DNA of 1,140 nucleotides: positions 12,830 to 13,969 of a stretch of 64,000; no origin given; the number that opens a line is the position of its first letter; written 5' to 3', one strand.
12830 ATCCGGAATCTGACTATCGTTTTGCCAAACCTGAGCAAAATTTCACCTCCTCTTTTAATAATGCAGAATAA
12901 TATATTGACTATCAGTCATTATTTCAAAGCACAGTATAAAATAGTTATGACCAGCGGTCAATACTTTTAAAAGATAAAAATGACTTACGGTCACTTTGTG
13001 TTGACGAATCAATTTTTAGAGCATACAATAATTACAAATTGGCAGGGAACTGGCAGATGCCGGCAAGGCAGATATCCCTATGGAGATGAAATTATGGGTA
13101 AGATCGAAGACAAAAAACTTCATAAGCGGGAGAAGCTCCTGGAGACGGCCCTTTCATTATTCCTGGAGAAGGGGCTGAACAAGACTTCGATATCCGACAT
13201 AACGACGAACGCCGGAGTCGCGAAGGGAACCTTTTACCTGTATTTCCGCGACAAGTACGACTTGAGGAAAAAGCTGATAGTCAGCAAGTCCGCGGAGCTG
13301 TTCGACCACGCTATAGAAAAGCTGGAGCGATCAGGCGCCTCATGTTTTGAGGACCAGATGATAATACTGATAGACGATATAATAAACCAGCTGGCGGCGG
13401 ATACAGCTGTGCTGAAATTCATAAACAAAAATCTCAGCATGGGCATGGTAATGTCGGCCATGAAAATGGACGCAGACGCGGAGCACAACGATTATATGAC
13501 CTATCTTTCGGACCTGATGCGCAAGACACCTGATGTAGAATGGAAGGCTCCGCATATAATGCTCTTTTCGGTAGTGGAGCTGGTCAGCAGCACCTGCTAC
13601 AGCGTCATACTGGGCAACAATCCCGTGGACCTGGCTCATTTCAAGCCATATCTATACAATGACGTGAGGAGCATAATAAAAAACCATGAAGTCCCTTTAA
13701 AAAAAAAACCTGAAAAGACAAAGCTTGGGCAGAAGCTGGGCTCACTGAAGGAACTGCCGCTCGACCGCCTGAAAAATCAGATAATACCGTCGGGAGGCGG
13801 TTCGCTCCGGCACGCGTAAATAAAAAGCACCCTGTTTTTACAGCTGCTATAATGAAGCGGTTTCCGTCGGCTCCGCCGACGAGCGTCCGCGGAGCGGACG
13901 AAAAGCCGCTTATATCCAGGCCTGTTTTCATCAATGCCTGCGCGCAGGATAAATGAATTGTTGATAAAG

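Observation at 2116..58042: Dispersed family of GC-rich 6-bp-stem hairpins with a GGA/TCC triloop, seen only in intergenic spacers and often paired as twins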

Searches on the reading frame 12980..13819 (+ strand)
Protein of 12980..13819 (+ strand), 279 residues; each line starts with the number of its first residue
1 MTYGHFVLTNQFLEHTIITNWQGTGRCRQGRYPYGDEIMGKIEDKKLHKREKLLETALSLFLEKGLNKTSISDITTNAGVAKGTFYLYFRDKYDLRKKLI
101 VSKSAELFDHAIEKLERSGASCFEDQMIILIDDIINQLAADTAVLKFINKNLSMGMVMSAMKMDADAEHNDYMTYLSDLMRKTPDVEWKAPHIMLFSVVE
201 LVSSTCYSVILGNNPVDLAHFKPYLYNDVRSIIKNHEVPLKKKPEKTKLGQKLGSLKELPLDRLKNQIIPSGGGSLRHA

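Call 10: find_encoding_contigs(protein=window:12980-13819:+, flank=10000, max_places=10)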
Protein window:12980-13819:+ (279 aa): 5 contigs read that carry it; 5 places shown.
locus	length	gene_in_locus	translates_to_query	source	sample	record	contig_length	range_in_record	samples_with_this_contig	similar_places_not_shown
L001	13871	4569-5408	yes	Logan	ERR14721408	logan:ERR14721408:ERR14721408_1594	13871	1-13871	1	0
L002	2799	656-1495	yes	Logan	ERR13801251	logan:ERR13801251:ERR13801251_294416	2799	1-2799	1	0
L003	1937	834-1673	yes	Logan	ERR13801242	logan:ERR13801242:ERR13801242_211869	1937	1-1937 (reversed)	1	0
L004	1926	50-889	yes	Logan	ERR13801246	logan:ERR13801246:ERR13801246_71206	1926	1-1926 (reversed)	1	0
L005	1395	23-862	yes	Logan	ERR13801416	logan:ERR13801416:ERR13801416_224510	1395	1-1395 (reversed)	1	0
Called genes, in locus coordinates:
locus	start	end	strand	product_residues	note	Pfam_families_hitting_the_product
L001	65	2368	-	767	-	-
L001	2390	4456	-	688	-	PF03176:MMPL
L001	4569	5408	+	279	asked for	PF00440:TetR_N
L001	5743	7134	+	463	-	PF04055:Radical_SAM, PF13186:SPASM (weak)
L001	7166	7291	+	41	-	-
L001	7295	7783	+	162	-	PF12682:Flavodoxin_4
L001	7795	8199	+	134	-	-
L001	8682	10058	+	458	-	PF01336:tRNA_anti-codon, PF00152:tRNA-synt_2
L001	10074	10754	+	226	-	PF00702:Hydrolase, PF12710:HAD, PF13419:HAD_2, PF13242:Hydrolase_like (weak)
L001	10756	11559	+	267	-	PF21778:DUF6873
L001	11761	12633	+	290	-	PF00497:SBP_bac_3, PF10613:Lig_chan-Glu_bd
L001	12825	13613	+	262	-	PF00528:BPD_transp_1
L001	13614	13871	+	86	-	?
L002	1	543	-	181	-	?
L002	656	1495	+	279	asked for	PF00440:TetR_N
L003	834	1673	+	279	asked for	PF00440:TetR_N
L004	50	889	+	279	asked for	PF00440:TetR_N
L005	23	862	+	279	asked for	PF00440:TetR_N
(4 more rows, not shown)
